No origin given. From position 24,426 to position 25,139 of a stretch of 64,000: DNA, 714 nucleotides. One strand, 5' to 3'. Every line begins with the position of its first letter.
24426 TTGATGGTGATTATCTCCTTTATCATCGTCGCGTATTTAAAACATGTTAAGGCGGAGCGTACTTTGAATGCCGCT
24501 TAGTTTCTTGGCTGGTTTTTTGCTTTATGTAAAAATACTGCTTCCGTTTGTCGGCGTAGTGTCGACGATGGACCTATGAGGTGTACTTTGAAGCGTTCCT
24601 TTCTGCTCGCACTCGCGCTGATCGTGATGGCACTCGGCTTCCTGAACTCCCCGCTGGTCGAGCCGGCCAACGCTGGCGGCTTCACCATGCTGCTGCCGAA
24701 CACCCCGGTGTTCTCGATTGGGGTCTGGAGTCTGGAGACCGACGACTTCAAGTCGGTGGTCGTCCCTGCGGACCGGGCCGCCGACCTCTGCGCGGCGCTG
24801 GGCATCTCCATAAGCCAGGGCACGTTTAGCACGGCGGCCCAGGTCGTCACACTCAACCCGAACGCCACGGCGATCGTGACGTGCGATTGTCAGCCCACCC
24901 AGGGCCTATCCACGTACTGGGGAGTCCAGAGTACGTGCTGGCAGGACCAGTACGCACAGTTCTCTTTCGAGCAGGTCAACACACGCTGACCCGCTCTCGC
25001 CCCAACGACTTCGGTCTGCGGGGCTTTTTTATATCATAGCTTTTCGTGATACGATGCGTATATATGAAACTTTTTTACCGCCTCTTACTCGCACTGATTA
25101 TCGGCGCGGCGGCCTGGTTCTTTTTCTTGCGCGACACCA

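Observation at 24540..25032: Cassette B: GC-rich secreted Cys-containing small protein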

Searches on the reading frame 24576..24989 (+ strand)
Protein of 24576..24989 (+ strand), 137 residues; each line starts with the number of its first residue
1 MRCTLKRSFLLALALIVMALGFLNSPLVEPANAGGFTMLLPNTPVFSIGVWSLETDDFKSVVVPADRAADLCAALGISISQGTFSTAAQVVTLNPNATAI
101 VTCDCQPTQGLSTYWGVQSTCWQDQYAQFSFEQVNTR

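Call 5: search_protein_families(library=pfam, proteins=[window:24576-24989:+], max_evalue=0.1)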
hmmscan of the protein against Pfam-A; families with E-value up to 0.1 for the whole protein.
window:24576-24989:+ (137 aa): 0 families

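Call 7: find_homologous_proteins(query=window:24576-24986:+, max_evalue=0.01)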
Query window:24576-24986:+ (137 aa): 2 proteins with E <= 0.01 among 68 candidates.
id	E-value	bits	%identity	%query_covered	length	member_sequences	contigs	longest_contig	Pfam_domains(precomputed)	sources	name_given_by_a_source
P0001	1.8e-85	302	100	100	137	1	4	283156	-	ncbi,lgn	-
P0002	1.5e-67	244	82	97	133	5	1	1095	-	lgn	-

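Call 9: find_encoding_contigs(protein=P0001, flank=10000, max_places=10)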
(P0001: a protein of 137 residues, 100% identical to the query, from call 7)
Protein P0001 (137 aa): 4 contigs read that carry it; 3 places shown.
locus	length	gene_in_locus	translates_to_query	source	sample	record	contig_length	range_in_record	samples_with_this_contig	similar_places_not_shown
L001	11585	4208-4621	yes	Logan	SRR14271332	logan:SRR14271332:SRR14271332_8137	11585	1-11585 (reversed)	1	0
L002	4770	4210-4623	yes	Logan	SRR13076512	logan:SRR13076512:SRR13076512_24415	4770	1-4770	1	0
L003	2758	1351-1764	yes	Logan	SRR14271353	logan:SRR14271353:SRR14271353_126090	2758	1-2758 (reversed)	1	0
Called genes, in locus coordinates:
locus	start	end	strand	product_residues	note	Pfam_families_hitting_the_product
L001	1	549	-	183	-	?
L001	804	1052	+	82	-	PF01541:GIY-YIG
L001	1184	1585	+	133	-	-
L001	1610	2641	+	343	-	-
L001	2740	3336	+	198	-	-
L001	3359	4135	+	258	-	PF05675:DUF817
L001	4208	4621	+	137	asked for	-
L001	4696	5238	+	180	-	-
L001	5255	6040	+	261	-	PF07228:SpoIIE (weak)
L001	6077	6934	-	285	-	PF04536:TPM_phosphatase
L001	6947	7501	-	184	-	PF04011:LemA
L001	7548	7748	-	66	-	-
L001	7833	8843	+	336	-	-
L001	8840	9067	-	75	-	PF09905:VF530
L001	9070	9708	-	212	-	PF03073:TspO_MBR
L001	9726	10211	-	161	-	-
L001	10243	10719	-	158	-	PF00578:AhpC-TSA, PF08534:Redoxin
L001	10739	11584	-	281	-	?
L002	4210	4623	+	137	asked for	-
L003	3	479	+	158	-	?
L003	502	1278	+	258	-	PF05675:DUF817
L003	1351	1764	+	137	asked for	-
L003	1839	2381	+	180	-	-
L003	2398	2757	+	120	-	?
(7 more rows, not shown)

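Call 10: find_encoding_contigs(protein=P0002, flank=10000, max_places=10)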
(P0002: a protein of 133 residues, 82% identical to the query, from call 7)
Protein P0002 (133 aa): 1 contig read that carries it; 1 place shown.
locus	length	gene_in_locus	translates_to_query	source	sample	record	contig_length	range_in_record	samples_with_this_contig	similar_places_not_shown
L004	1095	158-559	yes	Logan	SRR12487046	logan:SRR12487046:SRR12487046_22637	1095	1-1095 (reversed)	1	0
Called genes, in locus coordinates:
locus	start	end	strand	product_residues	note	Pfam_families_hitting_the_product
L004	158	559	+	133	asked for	-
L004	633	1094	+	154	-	?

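Call 19: search_protein_representatives(protein=window:24576-24986:+)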
Query: 137 residues. Proteins with E-value up to 0.001 (for the whole library): 3; up to 1e-10: 3; up to 1e-30: 1. The best 3 are listed.
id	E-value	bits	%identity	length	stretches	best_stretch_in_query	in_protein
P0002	4.8e-68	243.6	82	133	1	5-137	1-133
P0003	2.2e-21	92.6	48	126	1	31-137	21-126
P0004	3.8e-20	88.6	49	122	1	26-137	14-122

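Call 21: find_encoding_contigs(protein=P0003, flank=10000)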
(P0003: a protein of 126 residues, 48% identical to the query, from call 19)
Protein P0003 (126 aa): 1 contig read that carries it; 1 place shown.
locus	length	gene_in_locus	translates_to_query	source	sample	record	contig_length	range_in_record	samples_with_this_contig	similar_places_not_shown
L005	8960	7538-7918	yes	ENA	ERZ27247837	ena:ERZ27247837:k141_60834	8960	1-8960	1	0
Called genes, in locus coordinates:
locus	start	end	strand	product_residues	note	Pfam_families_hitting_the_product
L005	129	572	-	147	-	PF07963:N_methyl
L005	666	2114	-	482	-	-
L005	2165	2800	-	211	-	PF07963:N_methyl (weak)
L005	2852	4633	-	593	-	PF07963:N_methyl, PF13620:CarboxypepD_reg (weak)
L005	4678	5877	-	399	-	PF00482:T2SSF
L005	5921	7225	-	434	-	PF00437:T2SSE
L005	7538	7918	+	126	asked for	-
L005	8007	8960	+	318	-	?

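Call 22: find_encoding_contigs(protein=P0004, flank=10000)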
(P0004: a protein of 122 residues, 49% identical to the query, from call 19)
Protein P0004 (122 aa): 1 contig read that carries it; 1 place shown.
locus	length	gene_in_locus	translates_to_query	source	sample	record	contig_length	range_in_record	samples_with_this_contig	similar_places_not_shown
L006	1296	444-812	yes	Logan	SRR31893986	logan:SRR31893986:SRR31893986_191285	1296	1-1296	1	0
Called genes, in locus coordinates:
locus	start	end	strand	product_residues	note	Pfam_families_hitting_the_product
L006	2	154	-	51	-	?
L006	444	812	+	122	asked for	-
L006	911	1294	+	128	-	?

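Call 26: find_related_loci(query=A1, collection=genome_contigs, flank=10000)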
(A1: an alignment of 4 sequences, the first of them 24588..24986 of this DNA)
Query A1 (133 aa) in genome_contigs; peptide patterns used: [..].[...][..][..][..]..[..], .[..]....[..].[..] (x = any residue, [..] = any of these).
23 stretches matched a pattern; 1 encode a relative of the query (tblastn E <= 1e-3); 1 distinct loci.
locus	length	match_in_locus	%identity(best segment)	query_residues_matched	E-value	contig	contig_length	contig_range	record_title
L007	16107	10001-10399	82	1-133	6e-69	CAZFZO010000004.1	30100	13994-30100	MAG TPA_asm: uncultured Candidatus Saccharibacteria bacterium isolate SRP278252_co1_151 genome assembly, contig: NODE_24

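Call 33: find_homologous_proteins(query=A1, max_evalue=1)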
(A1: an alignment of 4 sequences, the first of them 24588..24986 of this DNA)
Query A1 (4 sequences) (133 aa, profile of the alignment): 4 proteins with E <= 1 among 3971 candidates.
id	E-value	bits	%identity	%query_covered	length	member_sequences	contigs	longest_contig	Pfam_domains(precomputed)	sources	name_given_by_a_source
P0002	3.9e-62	226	83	100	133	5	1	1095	-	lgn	-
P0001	5.6e-62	225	99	100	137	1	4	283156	-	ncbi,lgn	-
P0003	5.8e-62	225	43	100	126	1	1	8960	-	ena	-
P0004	1.3e-51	192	43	100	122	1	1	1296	-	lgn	-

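Call 37: search_dna_similar(query=window:24588-24986:+, collection=phages, mode=protein, max_evalue=1)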
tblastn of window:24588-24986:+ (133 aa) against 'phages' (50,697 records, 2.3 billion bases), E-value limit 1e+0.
No match.

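Call 38: search_dna_similar(query=window:24588-24986:+, collection=plasmids, mode=protein, max_evalue=1)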
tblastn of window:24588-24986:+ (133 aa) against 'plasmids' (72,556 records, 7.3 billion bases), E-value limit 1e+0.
No match.

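Call 39: predict_structure(alignment_id=A1)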
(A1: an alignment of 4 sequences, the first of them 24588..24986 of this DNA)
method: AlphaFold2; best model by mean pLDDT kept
length: 133 residues; sequences in the alignment: 4
mean_pLDDT: 41.0   pTM: 0.30
mean pLDDT of the five models: 41.0, 40.9, 40.2, 39.1, 37.8
residues with pLDDT >= 90: 0; 70-90: 1; 50-70: 34; < 50: 98
segments of 3 or more residues with pLDDT < 50: 17-61, 79-86, 89-133
pLDDT, mean of each block of 10 residues (from residue 1): 64 51 29 33 30 42 54 53 48 42 31 31 29 26
secondary structure, 60 per line:
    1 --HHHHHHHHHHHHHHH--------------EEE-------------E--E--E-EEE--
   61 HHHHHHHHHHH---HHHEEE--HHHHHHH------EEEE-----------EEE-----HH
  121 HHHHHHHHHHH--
elements in order: H3-17 E32-34 E56-58 H61-71 E78-80 H83-89 E96-99 E111-113 H119-131

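Call 40: search_solved_structures(query=A1, max_evalue=10, show_alignments=2)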
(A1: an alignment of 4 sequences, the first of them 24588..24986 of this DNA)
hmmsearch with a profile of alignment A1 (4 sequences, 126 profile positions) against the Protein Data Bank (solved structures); distinct sequences matched with E-value up to 10: 1.
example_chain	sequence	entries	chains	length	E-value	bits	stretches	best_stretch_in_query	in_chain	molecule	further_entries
4hgr_A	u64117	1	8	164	1.5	12.3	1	42-74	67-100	Acylneuraminate cytidylyltransferase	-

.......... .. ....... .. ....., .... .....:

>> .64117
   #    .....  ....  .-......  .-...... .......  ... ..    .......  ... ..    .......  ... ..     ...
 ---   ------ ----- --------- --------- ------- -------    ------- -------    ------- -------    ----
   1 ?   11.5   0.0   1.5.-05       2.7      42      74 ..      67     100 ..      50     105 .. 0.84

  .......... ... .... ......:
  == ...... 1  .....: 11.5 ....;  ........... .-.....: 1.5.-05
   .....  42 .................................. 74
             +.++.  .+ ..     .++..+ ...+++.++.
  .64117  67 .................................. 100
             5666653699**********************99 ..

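Call 41: search_protein_families(library=ncbifam, alignment_id=A1, max_evalue=10)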
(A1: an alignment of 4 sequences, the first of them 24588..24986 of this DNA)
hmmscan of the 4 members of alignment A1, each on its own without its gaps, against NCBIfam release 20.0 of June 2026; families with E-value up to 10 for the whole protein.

A. member 1, window:24588-24986:+ (133 aa): 1 family
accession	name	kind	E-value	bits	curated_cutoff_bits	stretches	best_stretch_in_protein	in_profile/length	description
TIGR01409.1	TAT_signal_seq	domain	0.16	12.4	16.7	1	3-29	4-29/29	twin-arginine translocation signal domain-containing protein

B. families by the number of members that match (of 4 scanned): 1 family
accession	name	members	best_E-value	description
TIGR01409.1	TAT_signal_seq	1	0.16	twin-arginine translocation signal domain-containing protein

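Call 42: search_protein_families(library=phrogs, proteins=[window:24588-24986:+, P0003, P0004], max_evalue=1)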
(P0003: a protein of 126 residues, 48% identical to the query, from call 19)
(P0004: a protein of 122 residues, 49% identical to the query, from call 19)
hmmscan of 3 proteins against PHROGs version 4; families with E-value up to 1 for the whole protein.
window:24588-24986:+ (133 aa): 0 families

P0003 (126 aa): 0 families

P0004 (122 aa): 3 families
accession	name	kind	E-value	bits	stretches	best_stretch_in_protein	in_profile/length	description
phrog_23873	-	unknown function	0.14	13.6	1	26-66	21-62/69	-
phrog_4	-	transcription regulation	0.14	12.1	1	54-96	176-205/400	transcriptional repressor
phrog_4371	-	unknown function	0.28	12.3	1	45-73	7-34/85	-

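Call 43: list_cluster_members(proteins=[P0001, P0002, P0003, P0004])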
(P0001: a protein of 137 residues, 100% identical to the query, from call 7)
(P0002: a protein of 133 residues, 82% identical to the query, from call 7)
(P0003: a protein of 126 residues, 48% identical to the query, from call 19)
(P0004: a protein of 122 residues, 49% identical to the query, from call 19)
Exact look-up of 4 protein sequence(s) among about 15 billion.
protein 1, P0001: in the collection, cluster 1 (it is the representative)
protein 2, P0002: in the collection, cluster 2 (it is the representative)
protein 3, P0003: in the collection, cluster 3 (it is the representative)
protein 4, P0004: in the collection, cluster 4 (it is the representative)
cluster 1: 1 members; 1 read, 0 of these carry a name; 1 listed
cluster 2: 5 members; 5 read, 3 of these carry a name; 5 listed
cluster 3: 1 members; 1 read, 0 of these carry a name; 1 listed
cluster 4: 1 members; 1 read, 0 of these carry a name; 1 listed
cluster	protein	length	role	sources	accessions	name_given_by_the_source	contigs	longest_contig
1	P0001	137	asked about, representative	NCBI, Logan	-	-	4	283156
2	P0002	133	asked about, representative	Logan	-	-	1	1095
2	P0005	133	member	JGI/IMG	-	hypothetical protein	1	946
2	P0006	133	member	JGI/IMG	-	hypothetical protein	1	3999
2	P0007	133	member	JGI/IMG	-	hypothetical protein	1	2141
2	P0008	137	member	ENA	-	-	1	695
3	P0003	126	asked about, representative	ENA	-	-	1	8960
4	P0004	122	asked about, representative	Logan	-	-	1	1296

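Call 49: find_related_loci(query=A1, collection=metagenome_contigs, flank=6000)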
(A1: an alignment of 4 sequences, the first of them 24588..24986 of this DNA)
Query A1 (133 aa) in metagenome_contigs; peptide patterns used: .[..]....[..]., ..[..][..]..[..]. (x = any residue, [..] = any of these).
268 stretches matched a pattern, but none encodes a relative of the query by tblastn (E <= 1e-3).

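Call 50: find_related_loci(query=A1, collection=viral_contigs, flank=6000)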
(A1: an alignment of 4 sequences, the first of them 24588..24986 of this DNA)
Query A1 (133 aa) in viral_contigs; peptide patterns used: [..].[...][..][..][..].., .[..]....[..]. (x = any residue, [..] = any of these).
34 stretches matched a pattern, but none encodes a relative of the query by tblastn (E <= 1e-3).

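Call 51: find_encoding_contigs(protein=P0006, flank=5000)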
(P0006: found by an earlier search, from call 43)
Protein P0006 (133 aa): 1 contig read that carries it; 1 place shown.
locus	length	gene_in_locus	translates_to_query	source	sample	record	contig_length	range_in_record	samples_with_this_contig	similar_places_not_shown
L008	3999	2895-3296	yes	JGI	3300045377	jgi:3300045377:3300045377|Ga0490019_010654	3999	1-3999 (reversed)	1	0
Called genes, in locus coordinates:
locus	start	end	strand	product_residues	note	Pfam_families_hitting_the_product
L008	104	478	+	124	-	PF09966:DUF2200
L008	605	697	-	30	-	-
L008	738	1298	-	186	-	-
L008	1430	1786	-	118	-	-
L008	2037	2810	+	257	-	PF05675:DUF817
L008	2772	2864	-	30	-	-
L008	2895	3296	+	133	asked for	-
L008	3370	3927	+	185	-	-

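Call 100: search_protein_families(library=padloc, proteins=[window:24588-24986:+], max_evalue=0.01)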
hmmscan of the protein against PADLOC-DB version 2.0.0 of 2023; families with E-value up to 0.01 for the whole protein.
window:24588-24986:+ (133 aa): 0 families

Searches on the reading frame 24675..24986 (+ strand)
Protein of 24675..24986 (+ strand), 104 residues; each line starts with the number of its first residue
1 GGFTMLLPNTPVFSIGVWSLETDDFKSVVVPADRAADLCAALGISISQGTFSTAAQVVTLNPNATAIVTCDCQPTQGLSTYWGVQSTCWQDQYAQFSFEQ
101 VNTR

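Call 77: predict_structure(alignment_id=A5)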
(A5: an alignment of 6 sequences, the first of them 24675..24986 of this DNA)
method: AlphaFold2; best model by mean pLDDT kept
length: 104 residues; sequences in the alignment: 6
mean_pLDDT: 41.8   pTM: 0.34
mean pLDDT of the five models: 41.8, 41.2, 41.1, 39.8, 39.8
residues with pLDDT >= 90: 0; 70-90: 0; 50-70: 35; < 50: 69
segments of 3 or more residues with pLDDT < 50: 1-26, 63-104
pLDDT, mean of each block of 10 residues (from residue 1): 26 36 48 61 60 53 45 31 34 30 26
secondary structure, 60 per line:
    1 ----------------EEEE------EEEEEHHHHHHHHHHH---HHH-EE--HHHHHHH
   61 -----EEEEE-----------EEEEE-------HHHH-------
elements in order: E17-20 E27-31 H32-42 H54-60 E66-70 E82-86 H94-97
